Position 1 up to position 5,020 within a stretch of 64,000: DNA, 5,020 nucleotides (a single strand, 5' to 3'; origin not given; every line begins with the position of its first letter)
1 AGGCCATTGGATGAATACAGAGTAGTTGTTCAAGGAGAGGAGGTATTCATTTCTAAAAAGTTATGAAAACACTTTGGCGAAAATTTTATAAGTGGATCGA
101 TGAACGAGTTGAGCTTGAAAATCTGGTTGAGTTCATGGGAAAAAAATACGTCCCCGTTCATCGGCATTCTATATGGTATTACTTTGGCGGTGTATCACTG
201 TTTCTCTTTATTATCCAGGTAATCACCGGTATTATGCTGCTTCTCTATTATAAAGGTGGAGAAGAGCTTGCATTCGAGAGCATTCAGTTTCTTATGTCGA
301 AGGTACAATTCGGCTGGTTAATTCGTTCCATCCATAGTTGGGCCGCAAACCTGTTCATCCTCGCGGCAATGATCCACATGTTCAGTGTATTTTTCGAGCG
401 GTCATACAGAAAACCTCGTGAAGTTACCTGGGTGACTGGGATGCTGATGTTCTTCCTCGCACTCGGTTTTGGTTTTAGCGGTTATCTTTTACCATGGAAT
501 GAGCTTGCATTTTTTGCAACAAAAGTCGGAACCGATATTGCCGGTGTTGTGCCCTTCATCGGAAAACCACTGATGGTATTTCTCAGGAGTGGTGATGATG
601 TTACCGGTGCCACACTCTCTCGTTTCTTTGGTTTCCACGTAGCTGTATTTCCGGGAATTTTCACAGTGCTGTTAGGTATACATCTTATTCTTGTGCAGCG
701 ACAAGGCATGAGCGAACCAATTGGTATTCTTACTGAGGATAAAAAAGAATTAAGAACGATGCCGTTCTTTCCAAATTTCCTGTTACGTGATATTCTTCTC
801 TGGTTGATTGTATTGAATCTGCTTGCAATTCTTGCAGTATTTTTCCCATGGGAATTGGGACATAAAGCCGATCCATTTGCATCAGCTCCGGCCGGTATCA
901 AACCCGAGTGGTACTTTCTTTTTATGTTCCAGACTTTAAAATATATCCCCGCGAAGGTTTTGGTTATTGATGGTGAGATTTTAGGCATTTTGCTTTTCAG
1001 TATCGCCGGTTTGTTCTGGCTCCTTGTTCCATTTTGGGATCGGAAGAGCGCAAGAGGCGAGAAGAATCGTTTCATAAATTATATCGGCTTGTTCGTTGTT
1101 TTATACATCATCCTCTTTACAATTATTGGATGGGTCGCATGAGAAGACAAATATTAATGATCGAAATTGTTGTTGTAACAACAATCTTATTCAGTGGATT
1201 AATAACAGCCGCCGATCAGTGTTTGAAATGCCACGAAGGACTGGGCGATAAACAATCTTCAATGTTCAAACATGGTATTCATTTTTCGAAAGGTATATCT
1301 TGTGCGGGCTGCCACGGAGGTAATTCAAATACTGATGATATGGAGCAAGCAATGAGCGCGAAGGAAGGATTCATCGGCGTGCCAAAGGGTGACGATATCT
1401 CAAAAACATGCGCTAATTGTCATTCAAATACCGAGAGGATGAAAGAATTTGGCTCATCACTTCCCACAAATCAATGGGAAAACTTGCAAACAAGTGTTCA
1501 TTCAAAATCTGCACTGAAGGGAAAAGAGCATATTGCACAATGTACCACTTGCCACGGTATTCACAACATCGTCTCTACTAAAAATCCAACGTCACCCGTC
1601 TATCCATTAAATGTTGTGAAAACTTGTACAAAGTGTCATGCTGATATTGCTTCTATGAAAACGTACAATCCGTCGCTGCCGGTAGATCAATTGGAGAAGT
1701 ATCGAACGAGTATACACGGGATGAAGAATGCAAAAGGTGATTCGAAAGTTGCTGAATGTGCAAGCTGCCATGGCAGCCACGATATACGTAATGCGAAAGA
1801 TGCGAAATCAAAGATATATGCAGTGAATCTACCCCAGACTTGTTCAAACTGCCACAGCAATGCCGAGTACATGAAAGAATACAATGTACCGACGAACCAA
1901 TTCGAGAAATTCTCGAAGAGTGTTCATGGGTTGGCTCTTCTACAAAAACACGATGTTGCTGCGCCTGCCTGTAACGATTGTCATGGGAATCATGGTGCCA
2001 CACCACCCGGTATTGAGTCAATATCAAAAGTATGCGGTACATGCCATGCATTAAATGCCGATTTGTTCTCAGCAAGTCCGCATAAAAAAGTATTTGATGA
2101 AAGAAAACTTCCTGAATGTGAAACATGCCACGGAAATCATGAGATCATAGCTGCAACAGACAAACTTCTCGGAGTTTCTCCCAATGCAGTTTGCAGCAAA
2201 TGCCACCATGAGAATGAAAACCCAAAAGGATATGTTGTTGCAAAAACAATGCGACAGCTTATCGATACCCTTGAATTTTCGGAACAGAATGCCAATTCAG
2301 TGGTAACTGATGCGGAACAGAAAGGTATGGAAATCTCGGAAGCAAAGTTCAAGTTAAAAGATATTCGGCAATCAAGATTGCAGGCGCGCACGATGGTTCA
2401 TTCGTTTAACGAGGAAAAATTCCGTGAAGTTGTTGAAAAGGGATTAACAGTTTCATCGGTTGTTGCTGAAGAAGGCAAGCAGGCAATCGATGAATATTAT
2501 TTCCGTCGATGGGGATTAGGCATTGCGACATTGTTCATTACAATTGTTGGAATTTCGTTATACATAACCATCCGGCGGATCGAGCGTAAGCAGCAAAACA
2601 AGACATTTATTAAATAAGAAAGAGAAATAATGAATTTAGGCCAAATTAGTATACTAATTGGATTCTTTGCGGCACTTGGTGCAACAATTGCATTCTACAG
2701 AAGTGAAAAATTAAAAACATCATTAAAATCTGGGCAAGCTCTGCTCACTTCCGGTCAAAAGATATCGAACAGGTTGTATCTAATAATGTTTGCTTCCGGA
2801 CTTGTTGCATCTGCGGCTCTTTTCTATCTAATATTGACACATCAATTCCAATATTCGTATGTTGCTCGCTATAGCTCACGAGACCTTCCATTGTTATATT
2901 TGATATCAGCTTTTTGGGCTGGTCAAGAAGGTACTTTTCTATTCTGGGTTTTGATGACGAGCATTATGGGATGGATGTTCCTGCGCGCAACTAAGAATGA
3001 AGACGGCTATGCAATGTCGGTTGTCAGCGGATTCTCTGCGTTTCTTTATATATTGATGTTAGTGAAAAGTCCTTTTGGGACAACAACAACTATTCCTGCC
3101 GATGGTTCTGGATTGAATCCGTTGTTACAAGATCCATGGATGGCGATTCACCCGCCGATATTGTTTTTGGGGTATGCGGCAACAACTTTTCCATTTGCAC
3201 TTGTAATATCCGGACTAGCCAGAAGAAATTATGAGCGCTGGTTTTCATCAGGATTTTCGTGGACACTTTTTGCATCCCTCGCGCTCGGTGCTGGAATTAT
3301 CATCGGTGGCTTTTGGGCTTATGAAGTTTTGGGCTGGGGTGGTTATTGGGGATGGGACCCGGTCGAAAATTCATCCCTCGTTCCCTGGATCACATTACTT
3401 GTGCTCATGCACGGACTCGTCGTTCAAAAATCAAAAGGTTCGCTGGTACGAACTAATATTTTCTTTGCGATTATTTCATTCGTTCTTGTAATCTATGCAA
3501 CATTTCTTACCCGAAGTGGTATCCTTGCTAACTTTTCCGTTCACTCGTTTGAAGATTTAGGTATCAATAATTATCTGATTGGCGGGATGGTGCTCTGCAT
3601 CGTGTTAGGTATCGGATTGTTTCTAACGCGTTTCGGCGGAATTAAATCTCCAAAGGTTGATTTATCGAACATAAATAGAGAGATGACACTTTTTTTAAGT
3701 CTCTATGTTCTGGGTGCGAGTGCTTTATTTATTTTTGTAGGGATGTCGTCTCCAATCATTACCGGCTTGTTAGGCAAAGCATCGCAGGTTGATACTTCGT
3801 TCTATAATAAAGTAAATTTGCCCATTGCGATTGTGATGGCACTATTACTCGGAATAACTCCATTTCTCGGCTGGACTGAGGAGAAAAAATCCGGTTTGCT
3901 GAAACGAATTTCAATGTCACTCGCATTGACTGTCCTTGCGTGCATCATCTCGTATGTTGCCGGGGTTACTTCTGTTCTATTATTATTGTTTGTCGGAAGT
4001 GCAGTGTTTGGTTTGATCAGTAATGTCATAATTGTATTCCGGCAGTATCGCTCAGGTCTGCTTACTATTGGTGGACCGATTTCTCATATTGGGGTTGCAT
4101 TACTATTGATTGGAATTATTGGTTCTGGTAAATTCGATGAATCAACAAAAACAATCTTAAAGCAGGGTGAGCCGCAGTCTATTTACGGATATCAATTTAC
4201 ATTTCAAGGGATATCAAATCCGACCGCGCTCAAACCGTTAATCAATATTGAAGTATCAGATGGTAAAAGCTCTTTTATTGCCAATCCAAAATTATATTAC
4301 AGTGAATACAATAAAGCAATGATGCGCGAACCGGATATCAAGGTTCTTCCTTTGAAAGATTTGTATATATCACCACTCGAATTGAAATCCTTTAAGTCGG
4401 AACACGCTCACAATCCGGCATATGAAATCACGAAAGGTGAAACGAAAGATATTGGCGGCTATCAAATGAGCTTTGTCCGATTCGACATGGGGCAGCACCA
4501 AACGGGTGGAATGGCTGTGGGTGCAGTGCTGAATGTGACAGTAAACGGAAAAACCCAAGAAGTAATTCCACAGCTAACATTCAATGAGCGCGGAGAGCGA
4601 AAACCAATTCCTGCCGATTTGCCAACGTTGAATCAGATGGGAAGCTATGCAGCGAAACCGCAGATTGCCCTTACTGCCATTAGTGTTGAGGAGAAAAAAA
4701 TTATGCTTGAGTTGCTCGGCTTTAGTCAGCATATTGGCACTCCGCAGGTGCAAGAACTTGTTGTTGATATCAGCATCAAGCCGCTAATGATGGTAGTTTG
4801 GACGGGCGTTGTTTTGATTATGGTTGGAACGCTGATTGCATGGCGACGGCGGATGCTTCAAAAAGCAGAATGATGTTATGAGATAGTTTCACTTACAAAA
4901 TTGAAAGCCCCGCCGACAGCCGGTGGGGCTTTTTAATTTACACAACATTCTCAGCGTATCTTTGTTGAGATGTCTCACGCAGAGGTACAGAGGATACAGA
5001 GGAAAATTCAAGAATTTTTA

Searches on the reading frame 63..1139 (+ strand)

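Call 7: search_protein_families(library=pfam, proteins=[window:63-1139:+], max_evalue=0.001)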
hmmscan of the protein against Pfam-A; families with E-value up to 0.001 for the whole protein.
window:63-1139:+ (359 aa): 3 families
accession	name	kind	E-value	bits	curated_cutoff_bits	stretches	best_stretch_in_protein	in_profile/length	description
PF00033.24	Cytochrome_B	-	1.5e-47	162.3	27.2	1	35-215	10-189/189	Cytochrome b/b6/petB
PF13631.11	Cytochrom_B_N_2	-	9.3e-42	143.3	27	1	97-265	2-166/169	Cytochrome b(N-terminal)/b6/petB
PF00032.22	Cytochrom_B_C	-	1.7e-11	44.7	20.7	1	269-358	2-81/102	Cytochrome b(C-terminal)/b6/petD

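Call 77: search_protein_families(library=ncbifam, proteins=[window:63-1139:+], max_evalue=0.0001)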
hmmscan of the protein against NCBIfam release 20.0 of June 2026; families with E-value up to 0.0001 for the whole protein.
window:63-1139:+ (359 aa): 5 families
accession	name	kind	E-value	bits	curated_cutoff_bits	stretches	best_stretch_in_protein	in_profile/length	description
NF002990.0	PRK03735.1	subfamily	3.2e-69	233.1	325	1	6-220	3-223/223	cytochrome b6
NF040969.1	cytb_ExtP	equivalog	3.1e-61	206.8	290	1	28-218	12-204/205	selenite/tellurite reduction operon b-type cytochrome ExtP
NF050120.1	bc1_QcrB_actin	exception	1.6e-42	146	500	1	11-305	1-310/458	cytochrome bc1 complex cytochrome b subunit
NF041076.1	cyt_b_SoxC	equivalog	4.5e-32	111.6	740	1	9-358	2-361/542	proton pump complex cytochrome B SoxC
TIGR01156.1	cytb6_f_IV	equivalog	1.6e-08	34.6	127.05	1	234-328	30-117/160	cytochrome b6-f complex subunit IV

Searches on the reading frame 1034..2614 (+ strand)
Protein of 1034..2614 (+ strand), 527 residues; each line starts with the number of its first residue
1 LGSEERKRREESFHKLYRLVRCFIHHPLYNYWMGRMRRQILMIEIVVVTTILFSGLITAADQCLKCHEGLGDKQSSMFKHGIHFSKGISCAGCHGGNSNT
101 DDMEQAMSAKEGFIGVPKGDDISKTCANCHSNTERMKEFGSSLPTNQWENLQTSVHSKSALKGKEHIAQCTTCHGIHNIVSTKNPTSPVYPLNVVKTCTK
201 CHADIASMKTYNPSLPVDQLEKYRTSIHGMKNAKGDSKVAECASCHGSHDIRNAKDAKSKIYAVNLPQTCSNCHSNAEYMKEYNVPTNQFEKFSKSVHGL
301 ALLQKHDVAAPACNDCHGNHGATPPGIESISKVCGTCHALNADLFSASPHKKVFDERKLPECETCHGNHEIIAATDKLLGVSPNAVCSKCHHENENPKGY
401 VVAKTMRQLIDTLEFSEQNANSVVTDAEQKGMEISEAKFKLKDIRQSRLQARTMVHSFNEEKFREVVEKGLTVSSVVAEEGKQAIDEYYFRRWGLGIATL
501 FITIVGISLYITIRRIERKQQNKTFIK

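Call 7: search_protein_families(library=pfam, proteins=[window:1034-2614:+], max_evalue=0.001)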
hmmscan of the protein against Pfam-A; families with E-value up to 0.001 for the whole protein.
window:1034-2614:+ (527 aa): 8 families
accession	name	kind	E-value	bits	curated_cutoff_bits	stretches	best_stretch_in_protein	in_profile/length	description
PF09699.15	Paired_CXXCH_1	-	9.2e-15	54.5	20.6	1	361-394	8-39/41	Doubled CXXCH motif (Paired_CXXCH_1)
PF14537.11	Cytochrom_c3_2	-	2.7e-14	53.8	25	3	83-202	2-78/79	Cytochrome c3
PF14522.11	Cytochrome_C7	-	3.8e-13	49.5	24.8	1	266-338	12-66/67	Cytochrome c7 and related cytochrome c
PF00684.25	DnaJ_CXXCXGXG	-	1.8e-10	41.3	32.7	1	229-281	6-55/65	DnaJ central domain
PF22113.1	Mtrc-MtrF_II-IV_dom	-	5.6e-10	39.5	30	0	239-301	6-60/176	Outer membrane cytochrome MtrC/MtrF-like, domains II/IV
PF22678.1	Cytochrom_c_NrfB-like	-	1.4e-07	32.3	27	1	58-106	31-77/89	Cytochrome c-type protein NrfB-like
PF02335.20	Cytochrom_C552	-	1.1e-05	25.1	24.1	1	77-135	234-287/438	Cytochrome c552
PF13435.11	Cytochrome_C554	-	0.00022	22.5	20.8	0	58-95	46-84/84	Cytochrome c554 and c-prime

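Call 77: search_protein_families(library=ncbifam, proteins=[window:1034-2614:+], max_evalue=0.0001)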
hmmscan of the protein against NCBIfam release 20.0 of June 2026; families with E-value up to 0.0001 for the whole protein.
window:1034-2614:+ (527 aa): 3 families
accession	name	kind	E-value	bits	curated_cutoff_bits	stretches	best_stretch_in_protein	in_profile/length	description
TIGR03508.1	decahem_SO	subfamily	2.4e-16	60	192.2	2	197-400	4-183/258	DmsE family decaheme c-type cytochrome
NF008339.0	PRK11125.1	equivalog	2.4e-05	23.2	595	1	77-136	276-331/487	ammonia-forming cytochrome c nitrite reductase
TIGR03146.1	cyt_nit_nrfB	equivalog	8e-05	22.9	166.6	0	57-132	81-143/145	cytochrome c nitrite reductase pentaheme subunit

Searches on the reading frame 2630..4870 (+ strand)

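Call 7: search_protein_families(library=pfam, proteins=[window:2630-4870:+], max_evalue=0.001)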
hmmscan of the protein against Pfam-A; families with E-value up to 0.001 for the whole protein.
window:2630-4870:+ (747 aa): 2 families
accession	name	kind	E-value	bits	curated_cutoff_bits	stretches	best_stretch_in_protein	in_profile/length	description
PF01578.25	Cytochrom_C_asm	-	3.7e-31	108.9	29.9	1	96-296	1-206/212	Cytochrome C assembly protein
PF16327.10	CcmF_C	-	8.7e-27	94.6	28.7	1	321-581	3-282/323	Cytochrome c-type biogenesis protein CcmF C-terminal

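Call 77: search_protein_families(library=ncbifam, proteins=[window:2630-4870:+], max_evalue=0.0001)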
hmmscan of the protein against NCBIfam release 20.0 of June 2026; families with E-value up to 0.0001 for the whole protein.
window:2630-4870:+ (747 aa): 4 families
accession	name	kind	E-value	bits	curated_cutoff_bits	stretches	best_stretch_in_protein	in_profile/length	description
TIGR00353.1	nrfE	subfamily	1.9e-85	287.9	569.05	1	62-581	3-534/578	heme lyase CcmF/NrfE family subunit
TIGR03145.1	cyt_nit_nrfE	subfamily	5.2e-83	279.8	927.3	1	11-581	6-592/631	heme lyase NrfEFG subunit NrfE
NF007691.0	PRK10369.1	subfamily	5.6e-66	223.5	394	1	45-580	40-526/573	heme lyase NrfEFG subunit NrfE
TIGR03144.1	cytochr_II_ccsB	equivalog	6.3e-12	45.8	187.6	1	216-289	168-236/252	c-type cytochrome biogenesis protein CcsB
